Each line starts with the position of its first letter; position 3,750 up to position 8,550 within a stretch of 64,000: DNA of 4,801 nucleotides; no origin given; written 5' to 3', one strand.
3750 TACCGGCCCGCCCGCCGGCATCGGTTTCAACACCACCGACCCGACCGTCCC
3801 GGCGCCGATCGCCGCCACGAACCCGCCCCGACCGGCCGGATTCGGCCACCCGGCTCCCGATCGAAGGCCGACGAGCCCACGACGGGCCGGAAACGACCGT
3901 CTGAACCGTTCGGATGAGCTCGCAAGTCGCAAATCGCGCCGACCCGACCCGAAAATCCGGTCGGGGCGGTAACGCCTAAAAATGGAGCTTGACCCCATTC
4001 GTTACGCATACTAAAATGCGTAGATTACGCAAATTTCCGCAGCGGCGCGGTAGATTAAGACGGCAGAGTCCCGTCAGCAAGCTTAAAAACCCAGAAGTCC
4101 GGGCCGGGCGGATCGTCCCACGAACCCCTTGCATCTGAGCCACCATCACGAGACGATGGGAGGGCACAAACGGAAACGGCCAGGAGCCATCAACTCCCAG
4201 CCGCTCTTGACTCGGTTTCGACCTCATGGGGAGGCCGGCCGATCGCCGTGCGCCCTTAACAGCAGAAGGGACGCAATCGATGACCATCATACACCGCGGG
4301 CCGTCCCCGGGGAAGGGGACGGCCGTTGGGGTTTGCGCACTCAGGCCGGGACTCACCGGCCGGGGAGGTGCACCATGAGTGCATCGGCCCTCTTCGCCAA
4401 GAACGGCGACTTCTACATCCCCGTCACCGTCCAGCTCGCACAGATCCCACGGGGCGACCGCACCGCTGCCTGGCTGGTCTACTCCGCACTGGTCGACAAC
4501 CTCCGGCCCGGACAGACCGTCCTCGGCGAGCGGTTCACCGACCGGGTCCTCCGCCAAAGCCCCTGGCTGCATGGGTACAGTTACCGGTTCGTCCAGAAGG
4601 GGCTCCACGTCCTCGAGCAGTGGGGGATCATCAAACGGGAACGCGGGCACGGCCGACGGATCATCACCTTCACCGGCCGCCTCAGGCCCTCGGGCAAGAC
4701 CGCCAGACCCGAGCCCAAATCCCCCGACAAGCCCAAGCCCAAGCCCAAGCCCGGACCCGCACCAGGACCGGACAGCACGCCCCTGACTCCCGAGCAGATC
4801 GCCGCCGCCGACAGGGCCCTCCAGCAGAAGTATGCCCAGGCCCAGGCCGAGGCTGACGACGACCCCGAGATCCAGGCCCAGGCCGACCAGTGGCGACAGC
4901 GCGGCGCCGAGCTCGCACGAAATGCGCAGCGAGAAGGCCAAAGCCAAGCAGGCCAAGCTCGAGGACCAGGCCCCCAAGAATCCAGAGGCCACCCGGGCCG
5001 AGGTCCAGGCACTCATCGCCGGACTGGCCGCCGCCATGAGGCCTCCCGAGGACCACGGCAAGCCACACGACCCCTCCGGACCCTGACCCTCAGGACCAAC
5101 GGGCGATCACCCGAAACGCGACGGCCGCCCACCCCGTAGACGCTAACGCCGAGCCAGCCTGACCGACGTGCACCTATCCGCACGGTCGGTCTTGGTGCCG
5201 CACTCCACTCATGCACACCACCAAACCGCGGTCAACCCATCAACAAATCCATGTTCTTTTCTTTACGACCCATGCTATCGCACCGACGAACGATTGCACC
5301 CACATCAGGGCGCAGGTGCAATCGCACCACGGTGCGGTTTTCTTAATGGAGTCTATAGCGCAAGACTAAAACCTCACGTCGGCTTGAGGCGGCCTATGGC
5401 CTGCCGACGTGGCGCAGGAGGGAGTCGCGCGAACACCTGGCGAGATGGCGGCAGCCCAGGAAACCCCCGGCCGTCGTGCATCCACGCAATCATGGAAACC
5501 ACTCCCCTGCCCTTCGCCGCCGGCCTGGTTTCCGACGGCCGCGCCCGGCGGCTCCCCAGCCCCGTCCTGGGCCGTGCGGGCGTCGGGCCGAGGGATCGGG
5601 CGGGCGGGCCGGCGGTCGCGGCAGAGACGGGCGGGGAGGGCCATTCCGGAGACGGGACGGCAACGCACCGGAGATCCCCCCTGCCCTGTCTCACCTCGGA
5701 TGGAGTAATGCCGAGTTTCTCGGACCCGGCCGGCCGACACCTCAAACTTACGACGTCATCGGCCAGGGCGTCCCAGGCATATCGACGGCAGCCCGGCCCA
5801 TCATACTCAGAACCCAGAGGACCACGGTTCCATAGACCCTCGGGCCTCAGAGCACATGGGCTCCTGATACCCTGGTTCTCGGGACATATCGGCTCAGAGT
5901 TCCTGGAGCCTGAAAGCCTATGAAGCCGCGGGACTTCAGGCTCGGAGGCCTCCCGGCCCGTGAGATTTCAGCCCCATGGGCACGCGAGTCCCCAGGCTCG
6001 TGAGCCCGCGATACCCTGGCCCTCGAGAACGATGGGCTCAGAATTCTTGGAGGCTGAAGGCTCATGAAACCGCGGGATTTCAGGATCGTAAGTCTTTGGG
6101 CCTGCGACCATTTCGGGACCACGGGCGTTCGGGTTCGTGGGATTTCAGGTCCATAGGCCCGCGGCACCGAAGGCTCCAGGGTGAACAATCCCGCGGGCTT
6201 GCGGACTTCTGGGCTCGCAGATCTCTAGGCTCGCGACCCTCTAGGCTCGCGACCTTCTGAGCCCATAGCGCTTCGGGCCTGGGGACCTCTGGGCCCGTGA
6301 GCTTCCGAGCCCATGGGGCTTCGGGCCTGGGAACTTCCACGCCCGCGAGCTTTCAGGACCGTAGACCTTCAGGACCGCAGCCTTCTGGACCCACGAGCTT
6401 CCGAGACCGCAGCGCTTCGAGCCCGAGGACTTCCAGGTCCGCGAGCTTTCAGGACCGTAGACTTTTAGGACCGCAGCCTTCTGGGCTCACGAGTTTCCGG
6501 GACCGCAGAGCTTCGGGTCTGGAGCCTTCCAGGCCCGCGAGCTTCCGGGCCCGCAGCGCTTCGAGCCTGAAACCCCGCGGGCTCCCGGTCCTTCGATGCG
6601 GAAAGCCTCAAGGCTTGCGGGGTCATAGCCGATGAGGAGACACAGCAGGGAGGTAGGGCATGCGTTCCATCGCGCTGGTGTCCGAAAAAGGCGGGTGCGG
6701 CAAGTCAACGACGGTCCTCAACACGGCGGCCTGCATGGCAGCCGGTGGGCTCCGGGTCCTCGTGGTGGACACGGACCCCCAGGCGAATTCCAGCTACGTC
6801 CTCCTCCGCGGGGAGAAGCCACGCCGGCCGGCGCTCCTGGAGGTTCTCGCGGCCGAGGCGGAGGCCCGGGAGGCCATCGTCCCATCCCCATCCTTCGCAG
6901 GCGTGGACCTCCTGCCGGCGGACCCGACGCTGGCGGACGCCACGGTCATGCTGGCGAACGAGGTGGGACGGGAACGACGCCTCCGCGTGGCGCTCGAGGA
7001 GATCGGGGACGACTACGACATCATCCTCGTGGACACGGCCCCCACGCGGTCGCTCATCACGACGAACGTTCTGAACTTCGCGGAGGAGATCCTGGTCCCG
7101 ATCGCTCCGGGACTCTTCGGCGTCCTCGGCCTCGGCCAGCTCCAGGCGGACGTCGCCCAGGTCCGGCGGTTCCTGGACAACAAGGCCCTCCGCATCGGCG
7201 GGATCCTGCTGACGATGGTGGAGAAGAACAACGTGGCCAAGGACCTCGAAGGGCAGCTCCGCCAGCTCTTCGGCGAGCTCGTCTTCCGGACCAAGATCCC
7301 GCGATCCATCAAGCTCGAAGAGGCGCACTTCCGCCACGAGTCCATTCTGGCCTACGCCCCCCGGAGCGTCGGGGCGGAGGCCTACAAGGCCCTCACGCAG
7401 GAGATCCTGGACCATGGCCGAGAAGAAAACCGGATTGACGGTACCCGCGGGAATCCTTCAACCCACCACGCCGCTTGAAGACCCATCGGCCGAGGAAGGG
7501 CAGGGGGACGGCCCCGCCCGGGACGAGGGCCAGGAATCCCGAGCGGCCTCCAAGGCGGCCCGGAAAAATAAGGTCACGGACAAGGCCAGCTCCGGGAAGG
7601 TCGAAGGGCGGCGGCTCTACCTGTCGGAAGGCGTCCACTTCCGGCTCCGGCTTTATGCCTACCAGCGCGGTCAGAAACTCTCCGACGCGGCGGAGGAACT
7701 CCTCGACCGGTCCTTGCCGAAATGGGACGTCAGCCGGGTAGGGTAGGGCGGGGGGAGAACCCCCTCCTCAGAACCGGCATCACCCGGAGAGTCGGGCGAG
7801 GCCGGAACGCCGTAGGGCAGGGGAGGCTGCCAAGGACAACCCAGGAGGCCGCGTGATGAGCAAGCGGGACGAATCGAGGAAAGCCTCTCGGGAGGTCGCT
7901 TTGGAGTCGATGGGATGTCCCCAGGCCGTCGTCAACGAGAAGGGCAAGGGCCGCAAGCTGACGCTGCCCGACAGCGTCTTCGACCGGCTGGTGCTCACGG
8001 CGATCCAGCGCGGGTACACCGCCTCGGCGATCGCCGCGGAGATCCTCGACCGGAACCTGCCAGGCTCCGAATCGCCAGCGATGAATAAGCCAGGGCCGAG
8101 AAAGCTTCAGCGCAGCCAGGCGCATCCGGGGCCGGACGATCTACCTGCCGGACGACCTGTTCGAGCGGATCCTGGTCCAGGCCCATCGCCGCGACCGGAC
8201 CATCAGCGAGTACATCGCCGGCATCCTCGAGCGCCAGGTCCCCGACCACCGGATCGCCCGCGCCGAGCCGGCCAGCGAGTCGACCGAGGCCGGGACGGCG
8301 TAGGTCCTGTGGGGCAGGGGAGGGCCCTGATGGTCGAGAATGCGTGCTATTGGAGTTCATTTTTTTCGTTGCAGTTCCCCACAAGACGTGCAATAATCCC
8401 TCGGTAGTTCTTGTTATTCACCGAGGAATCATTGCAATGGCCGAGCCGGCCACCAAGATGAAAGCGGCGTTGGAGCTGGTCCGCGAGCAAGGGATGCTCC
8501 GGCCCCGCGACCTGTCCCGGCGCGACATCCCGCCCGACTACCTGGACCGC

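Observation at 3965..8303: Plasmid-like backbone: Rep-like wHTH gene, repeat-rich candidate origin/centromere, ParA and three RHH paralogs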

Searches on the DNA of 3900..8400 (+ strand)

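Call 8: search_dna_similar(query=window:3900-8400:+, collection=plasmids, mode=distant, max_rows=20)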
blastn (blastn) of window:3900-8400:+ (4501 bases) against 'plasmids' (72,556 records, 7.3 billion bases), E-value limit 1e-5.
Records with a match: 2; places in all: 2; records where one place covers at least 80% of the query: 0.
Best place of each record, by identity: 60-80% 2.
By first word of the organism name: Aquisphaera 1; Isosphaeraceae 1.
By predicted mobility (MOB-suite, as given by PLSDB): non-mobilizable 2.
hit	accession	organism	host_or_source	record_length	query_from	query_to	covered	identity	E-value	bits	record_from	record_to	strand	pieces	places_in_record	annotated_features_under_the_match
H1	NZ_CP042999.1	Aquisphaera giovannonii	-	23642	2800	3839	23%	76.4%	0e+0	755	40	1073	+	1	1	ParA family protein | hypothetical protein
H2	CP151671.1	Isosphaeraceae bacterium EP7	-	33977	2789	3847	24%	71.5%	1e-139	506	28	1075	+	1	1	ParA family protein | hypothetical protein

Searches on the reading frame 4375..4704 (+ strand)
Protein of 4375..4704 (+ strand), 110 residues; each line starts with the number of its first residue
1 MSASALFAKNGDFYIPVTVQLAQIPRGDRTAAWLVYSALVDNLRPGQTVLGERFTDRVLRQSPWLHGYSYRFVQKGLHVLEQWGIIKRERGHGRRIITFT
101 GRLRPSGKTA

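Call 100: search_protein_representatives(alignment_id=A8)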
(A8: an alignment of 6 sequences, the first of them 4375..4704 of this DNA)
Query: 6 sequences, 110 profile positions. Proteins with E-value up to 0.001 (for the whole library): 97; up to 1e-10: 56; up to 1e-30: 11. The best 97 are listed.
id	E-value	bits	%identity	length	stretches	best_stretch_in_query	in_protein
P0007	1.5e-62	224.6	-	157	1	1-110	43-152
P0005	2.3e-59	214.3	-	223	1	1-110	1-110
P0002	2.4e-54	198.1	-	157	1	1-109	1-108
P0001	2.3e-53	195.0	-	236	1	1-109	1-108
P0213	7.8e-51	186.8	-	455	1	1-110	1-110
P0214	2.4e-50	185.3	-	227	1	1-107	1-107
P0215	1.3e-36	141.0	-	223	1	1-110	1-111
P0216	4.5e-34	132.9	-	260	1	1-107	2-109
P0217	3.2e-33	130.1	-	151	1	1-109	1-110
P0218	2.0e-32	127.6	-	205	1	1-110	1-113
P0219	1.6e-31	124.7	-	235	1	1-107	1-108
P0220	4.0e-30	120.2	-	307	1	1-108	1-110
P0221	2.3e-29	117.7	-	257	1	1-107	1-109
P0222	3.3e-29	117.2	-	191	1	1-106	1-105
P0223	3.9e-27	110.6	-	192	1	1-107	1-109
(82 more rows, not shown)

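Call 103: find_related_loci(query=A8, collection=viral_contigs, flank=6000)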
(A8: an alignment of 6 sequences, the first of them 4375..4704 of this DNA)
Query A8 (110 aa) in viral_contigs; peptide patterns used: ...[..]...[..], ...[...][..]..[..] (x = any residue, [..] = any of these).
51 stretches matched a pattern, but none encodes a relative of the query by tblastn (E <= 1e-3).
